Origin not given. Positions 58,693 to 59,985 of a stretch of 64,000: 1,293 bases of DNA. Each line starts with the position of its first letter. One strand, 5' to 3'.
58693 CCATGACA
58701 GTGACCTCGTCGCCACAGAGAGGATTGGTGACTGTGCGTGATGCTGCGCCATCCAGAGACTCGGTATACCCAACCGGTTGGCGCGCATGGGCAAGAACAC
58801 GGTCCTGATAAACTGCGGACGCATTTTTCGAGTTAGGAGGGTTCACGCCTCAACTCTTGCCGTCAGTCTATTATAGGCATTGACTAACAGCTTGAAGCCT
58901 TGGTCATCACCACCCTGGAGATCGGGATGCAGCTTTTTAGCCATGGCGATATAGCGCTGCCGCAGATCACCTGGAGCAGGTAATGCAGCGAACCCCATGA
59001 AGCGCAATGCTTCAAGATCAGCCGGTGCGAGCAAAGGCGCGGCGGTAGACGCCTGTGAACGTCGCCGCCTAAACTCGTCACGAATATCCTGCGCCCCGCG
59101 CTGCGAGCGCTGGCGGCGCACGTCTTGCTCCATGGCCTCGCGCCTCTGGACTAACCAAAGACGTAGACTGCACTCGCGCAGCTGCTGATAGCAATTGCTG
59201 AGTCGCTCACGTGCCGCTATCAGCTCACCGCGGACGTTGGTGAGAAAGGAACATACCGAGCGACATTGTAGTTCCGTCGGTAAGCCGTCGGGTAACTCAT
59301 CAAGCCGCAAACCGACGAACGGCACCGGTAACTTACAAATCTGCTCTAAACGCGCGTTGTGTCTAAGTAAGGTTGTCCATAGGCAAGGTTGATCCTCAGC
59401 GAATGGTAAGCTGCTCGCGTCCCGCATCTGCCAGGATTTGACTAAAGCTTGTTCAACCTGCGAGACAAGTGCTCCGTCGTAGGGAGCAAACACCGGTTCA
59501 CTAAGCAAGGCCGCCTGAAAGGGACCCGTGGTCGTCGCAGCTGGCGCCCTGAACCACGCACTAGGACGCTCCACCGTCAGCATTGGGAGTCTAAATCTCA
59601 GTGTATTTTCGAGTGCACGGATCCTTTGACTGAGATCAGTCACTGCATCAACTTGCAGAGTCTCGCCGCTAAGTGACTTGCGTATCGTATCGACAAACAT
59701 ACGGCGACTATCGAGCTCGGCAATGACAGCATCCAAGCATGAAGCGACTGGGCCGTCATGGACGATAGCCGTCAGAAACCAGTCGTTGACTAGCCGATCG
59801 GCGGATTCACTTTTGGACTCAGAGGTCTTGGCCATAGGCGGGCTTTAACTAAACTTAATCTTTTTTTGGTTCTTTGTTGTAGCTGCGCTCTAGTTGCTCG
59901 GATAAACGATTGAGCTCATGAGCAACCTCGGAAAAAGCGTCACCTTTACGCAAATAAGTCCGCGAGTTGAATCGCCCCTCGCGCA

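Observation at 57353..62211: Five-gene co-directional cluster of uncharacterised envelope and chaperone-like genes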

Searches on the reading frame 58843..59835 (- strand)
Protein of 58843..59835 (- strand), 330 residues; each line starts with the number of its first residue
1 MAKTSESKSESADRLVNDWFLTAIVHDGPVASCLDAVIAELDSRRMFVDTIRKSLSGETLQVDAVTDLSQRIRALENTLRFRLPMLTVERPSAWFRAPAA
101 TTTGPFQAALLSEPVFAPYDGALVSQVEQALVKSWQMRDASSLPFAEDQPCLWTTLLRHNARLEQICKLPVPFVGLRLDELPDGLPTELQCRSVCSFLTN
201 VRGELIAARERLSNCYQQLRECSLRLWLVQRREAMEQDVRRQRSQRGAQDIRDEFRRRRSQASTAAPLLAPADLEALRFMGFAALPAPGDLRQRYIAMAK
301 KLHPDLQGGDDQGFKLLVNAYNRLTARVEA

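Call 3: search_protein_families(library=pfam, proteins=[window:58843-59835:-], max_evalue=0.1)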
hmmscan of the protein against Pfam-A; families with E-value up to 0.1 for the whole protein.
window:58843-59835:- (330 aa): 1 family
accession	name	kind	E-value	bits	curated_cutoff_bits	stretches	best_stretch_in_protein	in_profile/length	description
PF00226.36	DnaJ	-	0.003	18.1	27.8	1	290-325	16-54/63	DnaJ domain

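Call 4: search_protein_families(library=ncbifam, proteins=[window:58843-59835:-], max_evalue=0.1)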
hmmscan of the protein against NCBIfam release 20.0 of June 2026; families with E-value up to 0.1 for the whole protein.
window:58843-59835:- (330 aa): 0 families

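Call 7: find_homologous_proteins(query=window:58843-59835:-, max_evalue=0.001)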
Query window:58843-59835:- (330 aa): 49 proteins with E <= 0.001 among 8000 candidates.
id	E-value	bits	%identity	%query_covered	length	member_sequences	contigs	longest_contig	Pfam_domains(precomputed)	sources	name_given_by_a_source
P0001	2.7e-214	728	100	100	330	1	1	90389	-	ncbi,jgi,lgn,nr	ncbi:MAG: J domain-containing protein [Deltaproteobacteria bacterium]|nr:J domain-containing protein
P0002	1.3e-182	624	84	100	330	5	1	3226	-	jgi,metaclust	metaclust:\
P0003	3.6e-170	583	79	100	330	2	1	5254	-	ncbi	-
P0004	1.4e-132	460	65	99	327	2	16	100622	-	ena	-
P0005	4.2e-130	452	63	99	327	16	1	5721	-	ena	-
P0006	1.6e-98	348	53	95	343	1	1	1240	-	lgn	-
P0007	1.0e-97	345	52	99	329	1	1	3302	PF00226.37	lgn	-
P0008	1.6e-96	341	51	98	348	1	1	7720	-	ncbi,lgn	-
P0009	1.4e-95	338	52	95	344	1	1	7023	PF00226.37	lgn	-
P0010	1.8e-92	328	51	95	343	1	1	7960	-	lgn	-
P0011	9.4e-91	322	49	99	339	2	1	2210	-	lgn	-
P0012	9.8e-91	322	49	96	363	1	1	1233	PF00226.37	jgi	jgi:hypothetical protein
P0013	2.8e-90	321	50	100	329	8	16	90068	-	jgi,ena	jgi:hypothetical protein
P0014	5.6e-90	320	49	94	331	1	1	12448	-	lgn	-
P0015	1.5e-89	318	48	99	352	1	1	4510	-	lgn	-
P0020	8.0e-89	316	49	96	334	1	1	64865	-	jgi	jgi:hypothetical protein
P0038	1.7e-80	289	45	99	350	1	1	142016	PF00226.37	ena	-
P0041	3.7e-78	281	44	100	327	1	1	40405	-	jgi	jgi:hypothetical protein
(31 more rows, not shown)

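Call 8: find_encoding_contigs(protein=P0038, flank=8000, max_places=2)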
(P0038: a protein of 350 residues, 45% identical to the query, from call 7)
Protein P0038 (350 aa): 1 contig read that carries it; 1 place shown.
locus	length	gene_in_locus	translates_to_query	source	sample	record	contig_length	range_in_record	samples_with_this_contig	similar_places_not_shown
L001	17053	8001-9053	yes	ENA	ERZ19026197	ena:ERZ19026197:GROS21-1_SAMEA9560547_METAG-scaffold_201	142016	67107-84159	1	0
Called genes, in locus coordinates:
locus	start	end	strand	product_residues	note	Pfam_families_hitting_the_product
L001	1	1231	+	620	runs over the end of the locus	PF13231:PMT_2 (weak)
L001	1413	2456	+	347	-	PF00535:Glycos_transf_2, PF13641:Glyco_tranf_2_3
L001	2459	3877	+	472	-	-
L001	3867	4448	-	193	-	PF00578:AhpC-TSA, PF08534:Redoxin, PF10417:1-cysPrx_C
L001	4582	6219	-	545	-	PF00171:Aldedh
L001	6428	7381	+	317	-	-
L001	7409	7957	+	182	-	-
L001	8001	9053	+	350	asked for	PF00226:DnaJ (faint)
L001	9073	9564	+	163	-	PF01592:NifU_N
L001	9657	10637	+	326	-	-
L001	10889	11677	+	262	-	PF00460:Flg_bb_rod, PF22692:LlgE_F_G_D1, PF06429:Flg_bbr_C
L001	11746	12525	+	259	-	PF00460:Flg_bb_rod, PF22692:LlgE_F_G_D1, PF06429:Flg_bbr_C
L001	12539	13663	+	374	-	PF08666:SAF, PF13144:ChapFlgA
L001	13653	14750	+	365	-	-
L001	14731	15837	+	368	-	PF02119:FlgI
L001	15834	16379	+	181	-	PF10135:Rod-binding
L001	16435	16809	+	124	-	PF04316:FlgM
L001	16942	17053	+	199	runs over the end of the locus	PF05130:FlgN (faint)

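Call 9: find_encoding_contigs(protein=P0041, flank=8000, max_places=2)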
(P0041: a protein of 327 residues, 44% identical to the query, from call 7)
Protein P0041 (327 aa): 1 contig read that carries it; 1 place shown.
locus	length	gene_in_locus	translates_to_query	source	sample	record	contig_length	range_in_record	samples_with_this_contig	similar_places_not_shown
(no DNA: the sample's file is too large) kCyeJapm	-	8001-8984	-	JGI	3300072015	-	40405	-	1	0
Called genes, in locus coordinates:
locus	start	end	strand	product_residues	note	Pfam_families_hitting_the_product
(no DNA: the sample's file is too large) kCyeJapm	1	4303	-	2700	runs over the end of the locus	PF13517:FG-GAP_3 (faint), PF03534:SpvB, PF05593:RHS_repeat (faint)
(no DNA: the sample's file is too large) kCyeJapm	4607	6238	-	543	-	PF00171:Aldedh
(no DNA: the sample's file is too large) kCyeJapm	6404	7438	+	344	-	-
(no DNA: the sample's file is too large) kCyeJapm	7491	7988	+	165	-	-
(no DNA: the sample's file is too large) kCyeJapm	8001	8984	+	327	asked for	-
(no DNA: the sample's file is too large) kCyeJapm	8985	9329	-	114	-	-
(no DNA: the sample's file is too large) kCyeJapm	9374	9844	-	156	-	-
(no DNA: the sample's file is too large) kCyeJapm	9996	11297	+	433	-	-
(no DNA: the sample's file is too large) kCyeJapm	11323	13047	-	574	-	PF00528:BPD_transp_1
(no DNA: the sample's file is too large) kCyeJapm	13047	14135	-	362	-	PF00005:ABC_tran, PF08402:TOBE_2 (faint)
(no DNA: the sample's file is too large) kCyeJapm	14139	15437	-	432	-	PF01547:SBP_bac_1, PF13416:SBP_bac_8, PF13343:SBP_bac_6, PF13531:SBP_bac_11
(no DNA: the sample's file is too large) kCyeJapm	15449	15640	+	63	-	-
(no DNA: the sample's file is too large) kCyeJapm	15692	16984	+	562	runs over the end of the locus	PF20446:ABC_N, PF09818:ABC_ATPase, PF21117:MRB1590_C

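Call 10: find_encoding_contigs(protein=P0020, flank=8000, max_places=2)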
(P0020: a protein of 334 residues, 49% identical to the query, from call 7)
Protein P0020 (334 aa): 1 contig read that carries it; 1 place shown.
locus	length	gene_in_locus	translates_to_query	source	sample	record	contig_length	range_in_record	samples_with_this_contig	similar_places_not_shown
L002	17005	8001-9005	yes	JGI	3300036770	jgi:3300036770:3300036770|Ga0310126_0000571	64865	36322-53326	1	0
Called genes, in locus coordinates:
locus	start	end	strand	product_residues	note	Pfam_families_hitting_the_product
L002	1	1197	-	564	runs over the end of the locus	-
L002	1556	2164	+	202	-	PF00565:SNase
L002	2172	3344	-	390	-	-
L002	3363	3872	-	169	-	-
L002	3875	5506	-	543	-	PF00171:Aldedh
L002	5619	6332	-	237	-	PF02146:SIR2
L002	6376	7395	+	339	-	-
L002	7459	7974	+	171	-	-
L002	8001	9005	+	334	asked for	-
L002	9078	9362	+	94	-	-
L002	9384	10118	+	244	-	PF03924:CHASE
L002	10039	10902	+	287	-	PF00512:HisKA, PF02518:HATPase_c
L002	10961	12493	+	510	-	PF10114:PocR (faint), PF00158:Sigma54_activat, PF14532:Sigma54_activ_2, PF07728:AAA_5 (weak), PF00004:AAA (weak), PF25601:AAA_lid_14, PF02954:HTH_8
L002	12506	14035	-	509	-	PF12450:vWF_A, PF00092:VWA, PF13519:VWA_2, PF13768:VWA_3 (weak), PF12034:YfbK_C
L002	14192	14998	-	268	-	-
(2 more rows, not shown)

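Call 16: find_related_loci(query=A1, collection=genome_contigs, flank=8000)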
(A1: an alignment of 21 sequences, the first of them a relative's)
Query A1 (330 aa) in genome_contigs; peptide patterns used: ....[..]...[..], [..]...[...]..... (x = any residue, [..] = any of these).
97 stretches matched a pattern; 14 encode a relative of the query (tblastn E <= 1e-3); 14 distinct loci.
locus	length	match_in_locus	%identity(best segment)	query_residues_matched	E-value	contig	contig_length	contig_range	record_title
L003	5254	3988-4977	79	1-330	0e+0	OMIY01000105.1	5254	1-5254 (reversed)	bacterium isolate AM_0764 genome assembly, contig: AM_0764_105, whole genome shotgun sequence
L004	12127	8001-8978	63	1-328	5e-128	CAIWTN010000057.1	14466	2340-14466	MAG: uncultured proteobacterium isolate Loclat_bin-10810 genome assembly, contig: bin-10810:057/252, whole genome shotgu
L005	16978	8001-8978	63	1-328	9e-128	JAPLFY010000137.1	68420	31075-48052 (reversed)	MAG: Proteobacteria bacterium isolate LacPavin_0920_SED3_MAG_51_70 LacPavin_0920_SED3_scaffold_857837, whole genome shot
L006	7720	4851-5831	51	9-330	1e-103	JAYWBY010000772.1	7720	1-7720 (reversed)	MAG: Pseudomonadota bacterium isolate GL94_DN_concoct_230 GL94_DN_concoct_230_771, whole genome shotgun sequence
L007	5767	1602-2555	51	18-330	1e-94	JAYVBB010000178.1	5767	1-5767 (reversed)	MAG: Pseudomonadota bacterium isolate GL27_UP_concoct_47 GL27_UP_concoct_47_177, whole genome shotgun sequence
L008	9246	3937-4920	46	4-330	3e-91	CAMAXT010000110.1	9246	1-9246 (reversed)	MAG: Pseudobacteriovorax antillogorgiicola isolate MH-08apr19-170 genome assembly, contig: MH-08apr19-C17036, whole geno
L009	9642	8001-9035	47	12-329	6e-91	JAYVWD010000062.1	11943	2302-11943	MAG: Pseudomonadota bacterium isolate GL82_DN_concoct_127 GL82_DN_concoct_127_61, whole genome shotgun sequence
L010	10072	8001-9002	46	16-330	2e-82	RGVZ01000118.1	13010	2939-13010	MAG: bacterium isolate WB9_2_064 contig_100_117, whole genome shotgun sequence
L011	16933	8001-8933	44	17-327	1e-76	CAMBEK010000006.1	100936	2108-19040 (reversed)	MAG: Pseudobacteriovorax antillogorgiicola isolate MsH-30jul19-155 genome assembly, contig: MsH-30jul19-C279, whole geno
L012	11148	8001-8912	44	18-324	3e-75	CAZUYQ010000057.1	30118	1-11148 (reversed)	MAG TPA_asm: uncultured Polynucleobacter sp. isolate SRP285395_co2_426 genome assembly, contig: NODE_2439_length_30118_c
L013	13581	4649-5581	44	17-327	1e-74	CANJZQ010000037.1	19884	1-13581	MAG: Oligoflexales bacterium isolate RH-26jul17-204 genome assembly, contig: RH-26jul17-C6905, whole genome shotgun sequ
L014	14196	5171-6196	43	17-327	4e-74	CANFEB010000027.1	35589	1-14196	MAG: Oligoflexales bacterium isolate CH-Jul18-22 genome assembly, contig: CH-Jul18-C1485, whole genome shotgun sequence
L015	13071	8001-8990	47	18-329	8e-89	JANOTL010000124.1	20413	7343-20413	MAG: Pseudomonadota bacterium isolate VAR_39_metabat_297 VAR_39_k141_5173465, whole genome shotgun sequence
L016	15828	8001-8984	36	7-327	1e-62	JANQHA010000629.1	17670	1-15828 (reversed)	MAG: Oligoflexales bacterium isolate PL23b_bin.73 k99_136246, whole genome shotgun sequence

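Call 25: predict_structure(alignment_id=A1)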
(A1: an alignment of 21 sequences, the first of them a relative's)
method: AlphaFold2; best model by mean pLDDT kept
length: 330 residues; sequences in the alignment: 21
mean_pLDDT: 86.4   pTM: 0.65
mean pLDDT of the five models: 86.4, 85.7, 85.7, 83.5, 83.2
residues with pLDDT >= 90: 201; 70-90: 87; 50-70: 28; < 50: 14
segments of 3 or more residues with pLDDT < 50: 1-11, 13-15
pLDDT, mean of each block of 10 residues (from residue 1): 41 58 85 90 93 86 92 95 91 88 62 93 92 95 87 97 95 94 90 91 97 98 95 87 72 71 62 92 92 95 91 94 89
secondary structure, 60 per line:
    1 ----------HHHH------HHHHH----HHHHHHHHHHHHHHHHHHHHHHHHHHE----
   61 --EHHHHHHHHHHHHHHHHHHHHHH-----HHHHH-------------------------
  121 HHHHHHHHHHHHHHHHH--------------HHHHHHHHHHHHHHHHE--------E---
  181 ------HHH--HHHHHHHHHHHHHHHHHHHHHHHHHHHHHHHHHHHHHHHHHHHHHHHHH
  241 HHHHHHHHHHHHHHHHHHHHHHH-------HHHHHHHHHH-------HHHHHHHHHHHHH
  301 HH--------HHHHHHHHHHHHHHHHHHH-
elements in order: H11-14 H21-25 H30-55 H64-85 H91-95 H121-137 H152-167 H192-263 H271-280 H288-302 H311-329

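Call 29: fold_search(model_id=the predicted structure, library=pdb)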
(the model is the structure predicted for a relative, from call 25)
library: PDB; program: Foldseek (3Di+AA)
matches with E <= 10: 193; with E <= 0.001: 0
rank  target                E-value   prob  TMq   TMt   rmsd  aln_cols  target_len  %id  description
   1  8otz_Cr               7.9e-02  0.54  0.24  0.21  31.2       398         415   15  48-nm repeat of the native axonemal doublet microtubule from bovine sperm (released 2023-11-22)
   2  8j07_8L               1.0e-01  0.44  0.22  0.20  22.1       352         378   14  96nm repeat of human respiratory doublet microtubule and associated axonemal complexes (released 2023-07-26)
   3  7ung_B3               1.8e-01  0.35  0.22  0.21  22.8       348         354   16  48-nm repeat of the human respiratory doublet microtubule (released 2022-10-05)
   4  8j07_8N               1.9e-01  0.35  0.23  0.21  21.8       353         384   15  96nm repeat of human respiratory doublet microtubule and associated axonemal complexes (released 2023-07-26)
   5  7ung_B2               2.0e-01  0.30  0.22  0.20  21.9       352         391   15  48-nm repeat of the human respiratory doublet microtubule (released 2022-10-05)
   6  8j07_8K               2.1e-01  0.33  0.22  0.20  22.8       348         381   16  96nm repeat of human respiratory doublet microtubule and associated axonemal complexes (released 2023-07-26)
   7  6d6x_MODEL_1_A        2.3e-01  1.00  0.15  0.58   1.5        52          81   27  HSP40 co-chaperone Sis1 J-domain (released 2019-05-01)
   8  8otz_Ct               2.7e-01  0.35  0.24  0.22  22.3       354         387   14  48-nm repeat of the native axonemal doublet microtubule from bovine sperm (released 2023-11-22)
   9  4rwu                  2.8e-01  1.00  0.16  0.62   1.2        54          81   26  J-domain of Sis1 protein, Hsp40 co-chaperone from Saccharomyces cerevisiae (released 2014-12-17)
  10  8iyj_B1               3.0e-01  0.12  0.15  0.14  29.6       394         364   13  Cryo-EM structure of the 48-nm repeat doublet microtubule from mouse sperm (released 2023-07-05)
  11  7rro_B3               3.1e-01  0.28  0.23  0.21  21.9       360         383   12  Structure of the 48-nm repeat doublet microtubule from bovine tracheal cilia (released 2021-10-27)
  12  9fqr_A0               3.3e-01  0.28  0.23  0.19  22.6       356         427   14  96-nm repeat of axonemal doublet microtubules from bovine sperm (released 2025-03-26)
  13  8otz_Cu               3.5e-01  0.28  0.23  0.21  22.6       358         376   14  48-nm repeat of the native axonemal doublet microtubule from bovine sperm (released 2023-11-22)
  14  8otz_Cv               4.2e-01  0.25  0.24  0.20  21.7       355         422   13  48-nm repeat of the native axonemal doublet microtubule from bovine sperm (released 2023-11-22)
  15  7rro_B6               4.6e-01  0.23  0.24  0.23  22.5       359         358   12  Structure of the 48-nm repeat doublet microtubule from bovine tracheal cilia (released 2021-10-27)
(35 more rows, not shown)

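Call 45: search_protein_families(library=ncbifam, proteins=[L011:6456-7412:+], max_evalue=0.001)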
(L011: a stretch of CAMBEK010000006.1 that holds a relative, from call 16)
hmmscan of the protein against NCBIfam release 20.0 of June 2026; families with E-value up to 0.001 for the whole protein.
L011:6456-7412:+ (318 aa): 7 families
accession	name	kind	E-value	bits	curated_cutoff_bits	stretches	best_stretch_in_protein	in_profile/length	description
NF004042.0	PRK05550.1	equivalog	1.2e-110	369.3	330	1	9-317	4-289/293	bifunctional methionine sulfoxide reductase B/A protein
NF010625.0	PRK14018.1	equivalog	2.6e-102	343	522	2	2-145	375-519/521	bifunctional peptide-methionine (S)-S-oxide reductase MsrA/peptide-methionine (R)-S-oxide reductase MsrB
TIGR00357.1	TIGR00357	equivalog_domain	3.7e-59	198.5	113.05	1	6-139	1-134/134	peptide-methionine (R)-S-oxide reductase MsrB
TIGR00401.1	msrA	equivalog_domain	1.7e-56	190.8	108.1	1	161-313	2-153/153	peptide-methionine (S)-S-oxide reductase MsrA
NF004038.0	PRK05528.1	equivalog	1.2e-27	96.9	200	1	159-315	1-147/157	peptide-methionine (S)-S-oxide reductase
NF004036.0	PRK05508.1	equivalog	6e-22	77.7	179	1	14-130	4-118/121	methionine-R-sulfoxide reductase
NF041383.1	Trx_VPGUxxT_two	exception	1.4e-06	28.2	275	1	156-230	142-199/287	VPGUxxT family thioredoxin-like (seleno)protein, type 2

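Call 50: search_solved_structures(query=A1, max_evalue=0.1)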
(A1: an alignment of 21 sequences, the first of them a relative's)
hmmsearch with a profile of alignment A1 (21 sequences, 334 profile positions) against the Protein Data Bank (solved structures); distinct sequences matched with E-value up to 0.1: 46.
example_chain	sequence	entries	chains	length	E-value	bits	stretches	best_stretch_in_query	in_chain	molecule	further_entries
2m6y_A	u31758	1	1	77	2.5e-07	33.4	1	277-330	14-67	DnaJ homolog subfamily A member 1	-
2lo1_A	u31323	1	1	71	2.7e-07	33.3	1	282-330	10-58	DnaJ homolog subfamily A member 1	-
1bqz_A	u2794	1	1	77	6.1e-07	32.2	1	282-330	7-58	DNAJ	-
8e2o_A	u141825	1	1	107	8.2e-07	31.7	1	282-330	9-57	Isoform 2 of DnaJ homolog subfamily A member 1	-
5nro_B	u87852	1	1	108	1.3e-06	31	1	281-330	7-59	Chaperone protein DnaJ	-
1bq0_A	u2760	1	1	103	1.4e-06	31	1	282-330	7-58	DNAJ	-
1xbl_A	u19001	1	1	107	1.5e-06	30.9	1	282-330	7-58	DNAJ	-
2och_A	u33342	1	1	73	2.8e-06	30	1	283-330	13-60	Hypothetical protein dnj-12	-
2cug_A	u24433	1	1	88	2.8e-06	30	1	271-330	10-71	mKIAA0962 protein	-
6rzy_A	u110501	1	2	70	4.9e-06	29.2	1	282-330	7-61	Heat shock protein 40, type II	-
6iws_A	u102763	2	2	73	5.9e-06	28.9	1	282-333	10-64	DnaJ homolog subfamily A member 3, mitochondrial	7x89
2dn9_A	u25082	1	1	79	7.2e-06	28.6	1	282-333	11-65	DnaJ homolog subfamily A member 3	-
8eod_A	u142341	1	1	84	8.8e-06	28.3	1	276-329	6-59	Protein SIS1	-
6d6x_A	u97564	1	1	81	1.3e-05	27.7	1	281-329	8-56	Type II HSP40 co-chaperone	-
4rwu_A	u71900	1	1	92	1.9e-05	27.3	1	281-329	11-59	Protein SIS1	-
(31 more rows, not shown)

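Call 56: search_protein_representatives(protein=window:59041-59835:-)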
Query: 265 residues. Proteins with E-value up to 0.001 (for the whole library): 108; up to 1e-10: 100; up to 1e-30: 63. The best 108 are listed.
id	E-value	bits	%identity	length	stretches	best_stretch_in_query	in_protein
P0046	8.1e-69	248.1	58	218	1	13-212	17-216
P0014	3.8e-66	239.3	48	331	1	16-262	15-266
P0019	7.4e-66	238.4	50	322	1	8-262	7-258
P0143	6.1e-62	225.5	50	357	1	15-262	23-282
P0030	2.2e-61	223.7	53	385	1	17-236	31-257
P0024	1.1e-60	221.4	47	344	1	6-261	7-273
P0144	3.1e-58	213.4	46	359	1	10-261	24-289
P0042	2.5e-56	207.2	44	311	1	17-262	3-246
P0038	3.9e-56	206.6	43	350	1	10-260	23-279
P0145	6.8e-54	199.2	43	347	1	9-258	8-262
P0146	3.4e-53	196.9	44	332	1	17-262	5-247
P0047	1.4e-51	191.6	41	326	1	5-250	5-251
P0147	1.4e-50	188.3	42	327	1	16-261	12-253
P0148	3.5e-50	187.0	42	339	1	16-261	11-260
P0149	5.5e-50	186.4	42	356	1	16-260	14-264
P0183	2.4e-33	131.9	31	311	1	12-243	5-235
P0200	3.3e-29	118.4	29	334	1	5-262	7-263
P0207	5.2e-27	111.2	30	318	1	8-260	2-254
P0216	4.8e-23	98.2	29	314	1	15-227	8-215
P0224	2.1e-19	86.3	26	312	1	7-228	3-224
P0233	3.4e-12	62.6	27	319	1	32-264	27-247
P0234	9.6e-12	61.2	24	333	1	9-262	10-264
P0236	2.4e-09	53.3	22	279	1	43-223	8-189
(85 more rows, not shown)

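Call 58: find_encoding_contigs(protein=P0224, flank=6000, max_places=2)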
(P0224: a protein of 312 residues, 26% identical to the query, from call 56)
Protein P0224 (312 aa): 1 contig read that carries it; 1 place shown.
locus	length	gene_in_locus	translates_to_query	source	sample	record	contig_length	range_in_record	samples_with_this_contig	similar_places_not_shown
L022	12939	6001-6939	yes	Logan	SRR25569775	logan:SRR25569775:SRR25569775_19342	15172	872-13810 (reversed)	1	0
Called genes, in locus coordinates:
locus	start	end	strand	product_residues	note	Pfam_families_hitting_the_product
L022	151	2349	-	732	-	-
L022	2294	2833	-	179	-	-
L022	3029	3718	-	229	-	PF02230:Abhydrolase_2, PF03959:FSH1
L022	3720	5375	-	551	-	-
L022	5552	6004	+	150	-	-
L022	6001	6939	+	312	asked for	-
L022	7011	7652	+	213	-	PF01252:Peptidase_A8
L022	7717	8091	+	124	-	-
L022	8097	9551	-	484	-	PF14559:TPR_19 (faint), PF13485:Peptidase_MA_2 (weak)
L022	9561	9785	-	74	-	PF00462:Glutaredoxin, PF13417:GST_N_3 (weak)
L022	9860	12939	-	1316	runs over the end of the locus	?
